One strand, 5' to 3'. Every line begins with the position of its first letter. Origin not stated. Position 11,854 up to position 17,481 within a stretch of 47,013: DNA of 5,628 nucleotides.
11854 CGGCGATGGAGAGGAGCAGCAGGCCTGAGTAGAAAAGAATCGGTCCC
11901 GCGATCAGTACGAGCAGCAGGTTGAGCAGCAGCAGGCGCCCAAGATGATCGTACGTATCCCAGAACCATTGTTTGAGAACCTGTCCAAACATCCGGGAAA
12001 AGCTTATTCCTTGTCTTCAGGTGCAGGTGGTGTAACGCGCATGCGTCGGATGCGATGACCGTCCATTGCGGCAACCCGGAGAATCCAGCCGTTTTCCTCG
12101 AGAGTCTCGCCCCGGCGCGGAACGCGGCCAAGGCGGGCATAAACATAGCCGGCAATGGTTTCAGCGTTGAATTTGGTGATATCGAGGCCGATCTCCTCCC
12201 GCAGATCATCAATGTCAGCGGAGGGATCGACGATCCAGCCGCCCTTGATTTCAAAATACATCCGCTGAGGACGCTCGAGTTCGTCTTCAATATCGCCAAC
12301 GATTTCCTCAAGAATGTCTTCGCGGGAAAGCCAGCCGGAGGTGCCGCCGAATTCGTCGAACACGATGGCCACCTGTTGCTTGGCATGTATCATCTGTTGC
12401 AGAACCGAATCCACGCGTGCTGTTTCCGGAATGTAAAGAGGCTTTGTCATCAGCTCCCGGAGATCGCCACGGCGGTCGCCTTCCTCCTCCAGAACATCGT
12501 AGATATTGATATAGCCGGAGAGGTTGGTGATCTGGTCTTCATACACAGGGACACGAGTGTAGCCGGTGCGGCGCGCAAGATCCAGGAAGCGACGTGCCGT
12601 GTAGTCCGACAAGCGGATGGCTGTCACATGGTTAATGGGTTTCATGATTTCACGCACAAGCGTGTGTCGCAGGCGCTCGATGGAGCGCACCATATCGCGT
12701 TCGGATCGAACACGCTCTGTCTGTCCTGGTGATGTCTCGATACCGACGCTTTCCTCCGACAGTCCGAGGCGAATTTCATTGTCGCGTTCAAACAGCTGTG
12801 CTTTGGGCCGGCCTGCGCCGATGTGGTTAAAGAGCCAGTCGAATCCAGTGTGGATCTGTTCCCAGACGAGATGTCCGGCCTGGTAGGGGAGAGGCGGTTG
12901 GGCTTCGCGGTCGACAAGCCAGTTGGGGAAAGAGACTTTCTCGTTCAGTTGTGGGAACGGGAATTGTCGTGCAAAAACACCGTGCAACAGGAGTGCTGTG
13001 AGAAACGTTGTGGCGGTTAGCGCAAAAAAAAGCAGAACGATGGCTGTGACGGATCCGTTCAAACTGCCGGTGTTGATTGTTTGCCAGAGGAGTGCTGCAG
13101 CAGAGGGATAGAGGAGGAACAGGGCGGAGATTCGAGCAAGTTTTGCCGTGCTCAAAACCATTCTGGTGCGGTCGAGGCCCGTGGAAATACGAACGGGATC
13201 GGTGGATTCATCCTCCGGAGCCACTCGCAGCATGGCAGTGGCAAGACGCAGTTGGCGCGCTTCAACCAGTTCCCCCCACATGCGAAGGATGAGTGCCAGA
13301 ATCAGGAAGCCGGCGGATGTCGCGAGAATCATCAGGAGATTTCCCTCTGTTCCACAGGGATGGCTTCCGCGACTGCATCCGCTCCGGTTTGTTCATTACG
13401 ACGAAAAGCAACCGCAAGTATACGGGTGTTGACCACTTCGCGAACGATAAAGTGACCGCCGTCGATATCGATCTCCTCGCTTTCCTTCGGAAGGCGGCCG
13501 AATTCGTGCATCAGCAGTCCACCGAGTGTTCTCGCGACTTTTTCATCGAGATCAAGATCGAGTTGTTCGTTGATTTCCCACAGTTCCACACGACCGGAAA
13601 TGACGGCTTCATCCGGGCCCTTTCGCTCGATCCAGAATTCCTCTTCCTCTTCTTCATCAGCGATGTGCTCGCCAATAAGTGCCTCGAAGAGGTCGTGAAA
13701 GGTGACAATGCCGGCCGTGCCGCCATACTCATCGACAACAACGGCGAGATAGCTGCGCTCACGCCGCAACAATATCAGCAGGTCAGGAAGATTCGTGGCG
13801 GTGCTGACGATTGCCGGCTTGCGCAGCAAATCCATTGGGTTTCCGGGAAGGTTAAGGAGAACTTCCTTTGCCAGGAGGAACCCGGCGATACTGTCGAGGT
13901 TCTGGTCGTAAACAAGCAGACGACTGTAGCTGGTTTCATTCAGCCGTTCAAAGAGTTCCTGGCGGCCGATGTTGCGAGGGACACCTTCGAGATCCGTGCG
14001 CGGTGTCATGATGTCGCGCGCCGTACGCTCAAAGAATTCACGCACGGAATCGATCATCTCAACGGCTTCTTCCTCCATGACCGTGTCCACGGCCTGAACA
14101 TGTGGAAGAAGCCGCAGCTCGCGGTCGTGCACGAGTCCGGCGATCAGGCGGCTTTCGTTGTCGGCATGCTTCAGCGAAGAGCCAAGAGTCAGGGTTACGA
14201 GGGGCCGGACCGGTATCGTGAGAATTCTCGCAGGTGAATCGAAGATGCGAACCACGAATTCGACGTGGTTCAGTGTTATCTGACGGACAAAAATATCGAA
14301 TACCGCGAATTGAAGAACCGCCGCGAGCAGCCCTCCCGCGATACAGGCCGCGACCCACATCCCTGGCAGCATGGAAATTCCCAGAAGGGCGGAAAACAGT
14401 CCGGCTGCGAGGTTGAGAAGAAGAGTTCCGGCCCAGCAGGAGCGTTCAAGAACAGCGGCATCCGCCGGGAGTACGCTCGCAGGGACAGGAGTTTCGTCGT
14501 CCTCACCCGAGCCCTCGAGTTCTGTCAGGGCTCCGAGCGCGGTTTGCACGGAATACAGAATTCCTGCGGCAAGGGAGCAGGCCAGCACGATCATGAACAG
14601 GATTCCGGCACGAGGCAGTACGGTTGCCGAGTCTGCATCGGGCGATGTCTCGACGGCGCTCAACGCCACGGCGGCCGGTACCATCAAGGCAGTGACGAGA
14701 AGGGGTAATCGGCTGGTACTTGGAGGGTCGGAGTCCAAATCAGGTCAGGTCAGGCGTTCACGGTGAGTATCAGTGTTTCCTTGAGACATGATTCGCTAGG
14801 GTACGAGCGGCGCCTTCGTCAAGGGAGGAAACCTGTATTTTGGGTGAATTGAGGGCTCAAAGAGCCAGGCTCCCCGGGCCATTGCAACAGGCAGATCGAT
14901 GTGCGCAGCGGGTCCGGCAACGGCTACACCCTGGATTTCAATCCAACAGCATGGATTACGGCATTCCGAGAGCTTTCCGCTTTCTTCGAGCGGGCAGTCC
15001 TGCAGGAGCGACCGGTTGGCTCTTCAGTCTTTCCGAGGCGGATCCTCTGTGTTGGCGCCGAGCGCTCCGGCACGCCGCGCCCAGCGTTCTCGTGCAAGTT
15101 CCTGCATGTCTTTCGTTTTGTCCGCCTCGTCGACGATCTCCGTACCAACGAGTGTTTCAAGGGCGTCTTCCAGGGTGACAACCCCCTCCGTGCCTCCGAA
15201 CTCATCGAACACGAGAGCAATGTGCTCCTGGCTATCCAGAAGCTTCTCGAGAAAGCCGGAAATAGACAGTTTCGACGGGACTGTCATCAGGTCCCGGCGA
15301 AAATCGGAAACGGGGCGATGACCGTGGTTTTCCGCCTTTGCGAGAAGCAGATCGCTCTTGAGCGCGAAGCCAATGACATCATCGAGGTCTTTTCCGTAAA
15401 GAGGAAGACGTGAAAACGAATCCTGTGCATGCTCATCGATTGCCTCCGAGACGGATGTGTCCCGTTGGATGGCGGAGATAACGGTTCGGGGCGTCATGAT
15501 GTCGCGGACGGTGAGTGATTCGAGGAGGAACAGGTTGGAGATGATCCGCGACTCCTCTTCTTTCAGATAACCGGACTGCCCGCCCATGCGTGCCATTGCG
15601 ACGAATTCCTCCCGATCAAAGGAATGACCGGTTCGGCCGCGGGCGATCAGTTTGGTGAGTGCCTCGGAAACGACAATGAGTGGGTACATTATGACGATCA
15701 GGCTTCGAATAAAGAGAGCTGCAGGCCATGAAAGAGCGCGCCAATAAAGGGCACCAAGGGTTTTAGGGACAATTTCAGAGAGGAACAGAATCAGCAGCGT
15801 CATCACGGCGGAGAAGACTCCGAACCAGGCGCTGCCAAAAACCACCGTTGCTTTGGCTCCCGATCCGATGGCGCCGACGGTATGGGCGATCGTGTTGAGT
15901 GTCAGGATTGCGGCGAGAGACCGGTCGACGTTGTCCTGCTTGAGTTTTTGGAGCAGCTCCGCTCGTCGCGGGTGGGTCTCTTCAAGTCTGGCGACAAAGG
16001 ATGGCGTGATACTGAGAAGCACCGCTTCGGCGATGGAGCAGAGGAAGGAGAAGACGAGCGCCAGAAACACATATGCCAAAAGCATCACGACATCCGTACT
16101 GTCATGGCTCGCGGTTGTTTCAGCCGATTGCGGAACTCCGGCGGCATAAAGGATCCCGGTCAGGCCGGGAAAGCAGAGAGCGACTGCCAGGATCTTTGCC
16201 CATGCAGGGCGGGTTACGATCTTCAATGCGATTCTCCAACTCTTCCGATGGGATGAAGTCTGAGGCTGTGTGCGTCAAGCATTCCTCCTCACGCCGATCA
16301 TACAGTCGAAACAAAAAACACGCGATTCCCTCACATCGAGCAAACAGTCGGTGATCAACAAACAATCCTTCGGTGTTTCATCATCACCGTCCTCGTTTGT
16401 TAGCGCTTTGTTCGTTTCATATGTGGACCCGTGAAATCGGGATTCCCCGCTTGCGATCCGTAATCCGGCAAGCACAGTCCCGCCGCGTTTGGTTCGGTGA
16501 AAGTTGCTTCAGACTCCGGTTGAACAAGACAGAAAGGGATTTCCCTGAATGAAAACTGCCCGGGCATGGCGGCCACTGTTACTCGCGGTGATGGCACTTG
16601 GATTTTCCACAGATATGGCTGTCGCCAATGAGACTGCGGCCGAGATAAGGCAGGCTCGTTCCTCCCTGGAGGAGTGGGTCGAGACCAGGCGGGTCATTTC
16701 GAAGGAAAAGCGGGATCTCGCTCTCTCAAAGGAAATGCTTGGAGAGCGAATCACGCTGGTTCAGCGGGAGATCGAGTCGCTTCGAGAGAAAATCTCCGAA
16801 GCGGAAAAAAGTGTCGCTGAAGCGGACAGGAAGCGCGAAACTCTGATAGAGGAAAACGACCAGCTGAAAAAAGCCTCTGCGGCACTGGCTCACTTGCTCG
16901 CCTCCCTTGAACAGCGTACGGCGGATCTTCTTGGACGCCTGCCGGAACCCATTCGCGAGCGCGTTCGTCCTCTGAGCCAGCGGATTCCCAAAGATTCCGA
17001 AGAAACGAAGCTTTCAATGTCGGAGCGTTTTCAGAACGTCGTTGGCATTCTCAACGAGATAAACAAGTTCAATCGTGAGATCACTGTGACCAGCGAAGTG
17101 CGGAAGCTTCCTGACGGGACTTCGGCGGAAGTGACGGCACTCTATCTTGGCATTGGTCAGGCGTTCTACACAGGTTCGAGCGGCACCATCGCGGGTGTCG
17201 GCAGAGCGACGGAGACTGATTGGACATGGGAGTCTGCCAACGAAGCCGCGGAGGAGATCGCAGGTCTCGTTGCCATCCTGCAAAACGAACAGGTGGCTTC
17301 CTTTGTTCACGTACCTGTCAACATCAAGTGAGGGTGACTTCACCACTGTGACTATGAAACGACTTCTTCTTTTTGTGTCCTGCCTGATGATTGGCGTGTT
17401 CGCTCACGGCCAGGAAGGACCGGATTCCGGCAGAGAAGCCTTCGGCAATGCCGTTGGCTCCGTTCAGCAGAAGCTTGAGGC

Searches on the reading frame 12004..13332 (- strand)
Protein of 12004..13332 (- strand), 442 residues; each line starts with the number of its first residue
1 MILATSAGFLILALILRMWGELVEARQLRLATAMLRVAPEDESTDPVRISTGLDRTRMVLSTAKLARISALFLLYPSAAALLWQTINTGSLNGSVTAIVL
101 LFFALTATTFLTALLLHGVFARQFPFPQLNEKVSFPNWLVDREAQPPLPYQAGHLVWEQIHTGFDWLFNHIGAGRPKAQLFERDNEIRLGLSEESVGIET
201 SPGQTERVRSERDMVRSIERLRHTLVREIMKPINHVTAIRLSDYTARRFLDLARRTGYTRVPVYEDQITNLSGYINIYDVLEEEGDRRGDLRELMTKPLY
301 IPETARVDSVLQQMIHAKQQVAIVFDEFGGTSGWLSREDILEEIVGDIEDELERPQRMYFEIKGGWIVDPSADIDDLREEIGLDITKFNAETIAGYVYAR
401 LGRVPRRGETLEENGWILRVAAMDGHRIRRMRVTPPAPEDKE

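Call 15: search_protein_families(library=pfam, proteins=[window:12004-13332:-], max_evalue=0.001)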
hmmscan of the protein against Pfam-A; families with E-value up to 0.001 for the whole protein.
window:12004-13332:- (442 aa): 2 families
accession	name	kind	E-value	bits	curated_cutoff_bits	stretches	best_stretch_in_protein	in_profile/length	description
PF03471.22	CorC_HlyC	-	2.4e-18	66.3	27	1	364-436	6-80/81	Transporter associated domain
PF00571.33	CBS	-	3.7e-11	43.6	24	1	292-345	2-56/57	CBS domain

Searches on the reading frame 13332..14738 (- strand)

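Call 16: search_protein_families(library=pfam, proteins=[window:13332-14738:-], max_evalue=0.001)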
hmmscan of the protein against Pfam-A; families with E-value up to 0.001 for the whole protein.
window:13332-14738:- (468 aa): 2 families
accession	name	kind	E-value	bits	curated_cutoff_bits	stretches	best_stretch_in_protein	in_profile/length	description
PF03471.22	CorC_HlyC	-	5.7e-19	68.3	27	1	373-448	3-80/81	Transporter associated domain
PF00571.33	CBS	-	1.1e-10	42.1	24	1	306-355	7-56/57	CBS domain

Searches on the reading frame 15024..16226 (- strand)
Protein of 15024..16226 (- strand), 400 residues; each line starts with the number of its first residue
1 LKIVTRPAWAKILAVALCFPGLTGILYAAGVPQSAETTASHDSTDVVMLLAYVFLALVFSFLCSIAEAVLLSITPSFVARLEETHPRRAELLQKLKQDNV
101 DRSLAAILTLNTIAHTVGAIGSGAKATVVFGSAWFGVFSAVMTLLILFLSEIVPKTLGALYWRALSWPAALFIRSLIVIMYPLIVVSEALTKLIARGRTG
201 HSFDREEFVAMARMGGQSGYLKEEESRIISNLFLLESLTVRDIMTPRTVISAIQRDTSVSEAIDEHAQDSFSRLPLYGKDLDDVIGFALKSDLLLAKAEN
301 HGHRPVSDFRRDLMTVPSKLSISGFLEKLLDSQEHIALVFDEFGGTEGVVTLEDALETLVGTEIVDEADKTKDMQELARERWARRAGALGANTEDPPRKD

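Call 16: search_protein_families(library=pfam, proteins=[window:15024-16226:-], max_evalue=0.001)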
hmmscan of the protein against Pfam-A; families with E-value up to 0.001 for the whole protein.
window:15024-16226:- (400 aa): 2 families
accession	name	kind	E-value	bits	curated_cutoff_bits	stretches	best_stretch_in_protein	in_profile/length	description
PF01595.25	CNNM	-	2.8e-27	96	28.4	1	54-225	4-181/181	Cyclin M transmembrane N-terminal domain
PF00571.33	CBS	-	6.9e-10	39.6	24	0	306-360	1-56/57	CBS domain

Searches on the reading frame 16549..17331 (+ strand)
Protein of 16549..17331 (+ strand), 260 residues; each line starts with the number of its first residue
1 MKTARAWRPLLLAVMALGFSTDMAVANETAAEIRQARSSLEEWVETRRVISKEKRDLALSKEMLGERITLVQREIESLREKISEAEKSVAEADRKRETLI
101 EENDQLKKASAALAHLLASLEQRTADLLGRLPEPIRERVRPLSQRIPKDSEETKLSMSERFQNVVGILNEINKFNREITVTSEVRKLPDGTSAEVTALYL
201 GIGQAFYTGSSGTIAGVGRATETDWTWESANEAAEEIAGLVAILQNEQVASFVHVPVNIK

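Call 16: search_protein_families(library=pfam, proteins=[window:16549-17331:+], max_evalue=0.001)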
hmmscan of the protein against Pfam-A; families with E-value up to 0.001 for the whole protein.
window:16549-17331:+ (260 aa): 2 families
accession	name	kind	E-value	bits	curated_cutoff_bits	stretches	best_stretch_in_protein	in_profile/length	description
PF11932.13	DUF3450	-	3.8e-30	105.4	32.6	1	18-257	8-240/241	Protein of unknown function (DUF3450)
PF07321.17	YscO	-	0.00097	19.6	28.8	0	26-115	26-115/149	Type III secretion protein YscO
